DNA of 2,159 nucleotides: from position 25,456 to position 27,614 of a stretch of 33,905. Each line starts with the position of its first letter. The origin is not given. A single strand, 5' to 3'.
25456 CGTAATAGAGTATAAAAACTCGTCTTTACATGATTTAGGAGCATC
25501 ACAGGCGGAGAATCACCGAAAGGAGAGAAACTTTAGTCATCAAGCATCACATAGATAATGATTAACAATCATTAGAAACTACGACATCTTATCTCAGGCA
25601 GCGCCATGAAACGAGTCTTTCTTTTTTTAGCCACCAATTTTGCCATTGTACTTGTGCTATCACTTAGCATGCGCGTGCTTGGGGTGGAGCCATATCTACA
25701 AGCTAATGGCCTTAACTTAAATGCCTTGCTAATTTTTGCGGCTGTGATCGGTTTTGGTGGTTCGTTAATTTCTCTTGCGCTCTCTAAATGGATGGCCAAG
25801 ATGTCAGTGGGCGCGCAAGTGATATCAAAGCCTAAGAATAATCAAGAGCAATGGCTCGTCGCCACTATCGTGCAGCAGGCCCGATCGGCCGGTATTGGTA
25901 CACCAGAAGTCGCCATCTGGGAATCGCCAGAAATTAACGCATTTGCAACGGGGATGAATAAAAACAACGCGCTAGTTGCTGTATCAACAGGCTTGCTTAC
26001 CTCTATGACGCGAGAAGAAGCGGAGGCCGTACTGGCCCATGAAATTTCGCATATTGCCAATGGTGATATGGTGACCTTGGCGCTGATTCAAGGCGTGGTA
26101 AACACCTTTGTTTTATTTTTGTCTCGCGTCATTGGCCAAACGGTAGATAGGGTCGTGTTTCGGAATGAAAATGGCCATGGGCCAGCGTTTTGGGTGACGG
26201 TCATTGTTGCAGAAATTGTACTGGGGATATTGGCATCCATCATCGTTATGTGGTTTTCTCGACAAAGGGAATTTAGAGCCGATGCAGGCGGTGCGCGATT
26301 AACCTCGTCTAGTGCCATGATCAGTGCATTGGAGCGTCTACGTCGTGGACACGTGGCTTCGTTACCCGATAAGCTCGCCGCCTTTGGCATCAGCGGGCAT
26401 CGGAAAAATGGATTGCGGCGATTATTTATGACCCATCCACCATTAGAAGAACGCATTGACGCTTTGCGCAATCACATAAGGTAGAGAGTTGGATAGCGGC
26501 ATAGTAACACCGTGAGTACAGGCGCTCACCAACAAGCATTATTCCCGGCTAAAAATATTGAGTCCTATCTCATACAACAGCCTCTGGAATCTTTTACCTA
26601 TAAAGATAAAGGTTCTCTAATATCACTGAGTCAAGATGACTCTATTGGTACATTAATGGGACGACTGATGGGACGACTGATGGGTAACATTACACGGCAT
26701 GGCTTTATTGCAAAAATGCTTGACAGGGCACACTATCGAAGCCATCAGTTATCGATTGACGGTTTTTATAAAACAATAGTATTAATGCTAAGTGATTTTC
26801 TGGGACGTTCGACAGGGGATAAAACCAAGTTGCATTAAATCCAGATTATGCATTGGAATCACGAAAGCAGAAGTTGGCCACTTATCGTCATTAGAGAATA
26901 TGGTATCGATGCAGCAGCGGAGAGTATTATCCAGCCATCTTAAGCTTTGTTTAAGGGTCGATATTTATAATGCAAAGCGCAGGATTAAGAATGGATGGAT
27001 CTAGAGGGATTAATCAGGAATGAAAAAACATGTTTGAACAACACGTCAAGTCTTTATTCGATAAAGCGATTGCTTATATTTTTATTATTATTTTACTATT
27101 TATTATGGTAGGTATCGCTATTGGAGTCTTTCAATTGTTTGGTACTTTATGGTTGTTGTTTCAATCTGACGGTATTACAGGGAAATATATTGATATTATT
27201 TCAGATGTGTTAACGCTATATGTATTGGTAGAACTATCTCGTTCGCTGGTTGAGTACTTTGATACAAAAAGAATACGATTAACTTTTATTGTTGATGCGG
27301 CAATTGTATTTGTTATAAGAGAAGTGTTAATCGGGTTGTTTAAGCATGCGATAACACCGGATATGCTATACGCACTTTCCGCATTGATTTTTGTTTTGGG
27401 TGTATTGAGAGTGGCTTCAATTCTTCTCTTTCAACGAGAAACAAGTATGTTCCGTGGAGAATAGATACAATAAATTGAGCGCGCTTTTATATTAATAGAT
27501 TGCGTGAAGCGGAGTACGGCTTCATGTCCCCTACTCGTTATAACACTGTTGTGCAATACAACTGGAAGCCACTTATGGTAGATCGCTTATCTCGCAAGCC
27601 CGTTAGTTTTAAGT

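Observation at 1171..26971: Thirteen promoters share yTTAAG-N5-yTTAAG-N10-TAnnnT: a PmrA/BasR-box regulon covering stress and stationary-phase genes plus the regulator itself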

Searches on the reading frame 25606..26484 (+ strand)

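Call 13: search_protein_families(library=pfam, proteins=[window:25606-26484:+], max_evalue=0.01)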
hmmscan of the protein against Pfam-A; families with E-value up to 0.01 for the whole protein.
window:25606-26484:+ (292 aa): 3 families
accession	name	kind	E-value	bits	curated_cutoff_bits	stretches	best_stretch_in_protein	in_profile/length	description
PF01435.24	Peptidase_M48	-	7.6e-39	133.9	20.3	1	79-289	2-184/186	Peptidase family M48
PF05569.17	Peptidase_M56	-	5.5e-06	26.2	31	1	99-163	154-217/296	BlaR1 peptidase M56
PF10263.15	SprT-like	-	0.0011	19.2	25.6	1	116-152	35-74/108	SprT-like family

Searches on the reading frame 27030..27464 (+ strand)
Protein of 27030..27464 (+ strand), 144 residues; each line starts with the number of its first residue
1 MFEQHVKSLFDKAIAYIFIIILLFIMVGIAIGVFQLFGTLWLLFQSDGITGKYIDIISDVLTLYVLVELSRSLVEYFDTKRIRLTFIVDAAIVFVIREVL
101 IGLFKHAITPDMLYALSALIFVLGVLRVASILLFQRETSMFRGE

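Call 13: search_protein_families(library=pfam, proteins=[window:27030-27464:+], max_evalue=0.01)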
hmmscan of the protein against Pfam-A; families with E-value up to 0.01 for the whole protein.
window:27030-27464:+ (144 aa): 2 families
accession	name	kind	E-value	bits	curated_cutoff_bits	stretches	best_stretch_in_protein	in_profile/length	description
PF06146.17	PsiE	-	2e-18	67.2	23.9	1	17-127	2-114/122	Phosphate-starvation-inducible E family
PF14248.12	DUF4345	-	0.0072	16.7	26.5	1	99-135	59-95/119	Domain of unknown function (DUF4345)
